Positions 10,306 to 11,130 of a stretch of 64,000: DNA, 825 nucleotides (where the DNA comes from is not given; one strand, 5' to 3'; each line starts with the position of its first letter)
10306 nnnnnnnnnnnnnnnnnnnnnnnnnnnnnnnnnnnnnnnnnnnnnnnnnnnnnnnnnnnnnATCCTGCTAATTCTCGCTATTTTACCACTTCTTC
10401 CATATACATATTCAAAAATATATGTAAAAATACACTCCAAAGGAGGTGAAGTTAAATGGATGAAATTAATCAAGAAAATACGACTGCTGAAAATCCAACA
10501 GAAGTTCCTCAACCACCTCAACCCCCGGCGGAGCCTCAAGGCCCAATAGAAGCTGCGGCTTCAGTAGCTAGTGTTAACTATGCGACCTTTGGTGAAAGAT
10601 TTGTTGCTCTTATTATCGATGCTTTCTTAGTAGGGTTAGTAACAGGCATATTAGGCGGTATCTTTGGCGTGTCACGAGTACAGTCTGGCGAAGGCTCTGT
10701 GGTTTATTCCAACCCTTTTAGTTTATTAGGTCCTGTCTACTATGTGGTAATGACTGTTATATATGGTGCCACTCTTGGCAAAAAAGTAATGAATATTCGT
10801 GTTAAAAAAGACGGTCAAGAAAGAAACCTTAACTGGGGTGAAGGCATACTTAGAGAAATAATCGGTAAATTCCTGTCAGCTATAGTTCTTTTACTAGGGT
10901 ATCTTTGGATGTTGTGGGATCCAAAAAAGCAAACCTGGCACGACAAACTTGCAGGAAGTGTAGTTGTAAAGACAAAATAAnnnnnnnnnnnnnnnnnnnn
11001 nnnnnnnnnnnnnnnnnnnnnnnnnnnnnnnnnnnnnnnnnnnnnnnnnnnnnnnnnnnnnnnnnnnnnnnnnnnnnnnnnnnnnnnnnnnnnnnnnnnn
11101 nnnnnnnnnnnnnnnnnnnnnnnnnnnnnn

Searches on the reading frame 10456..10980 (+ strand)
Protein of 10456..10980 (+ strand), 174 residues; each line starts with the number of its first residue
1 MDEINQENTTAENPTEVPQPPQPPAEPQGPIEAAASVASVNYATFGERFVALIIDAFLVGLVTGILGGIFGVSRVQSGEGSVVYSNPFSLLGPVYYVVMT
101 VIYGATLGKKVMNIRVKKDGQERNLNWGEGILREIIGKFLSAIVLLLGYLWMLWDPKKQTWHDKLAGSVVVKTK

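Call 29: search_protein_families(library=pfam, proteins=[window:10456-10980:+], max_evalue=0.001)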
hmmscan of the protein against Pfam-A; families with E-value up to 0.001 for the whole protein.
window:10456-10980:+ (174 aa): 1 family
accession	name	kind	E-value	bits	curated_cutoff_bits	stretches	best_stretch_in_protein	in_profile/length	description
PF06271.18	RDD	-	2.8e-26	92.9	24.1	1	42-167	1-137/137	RDD family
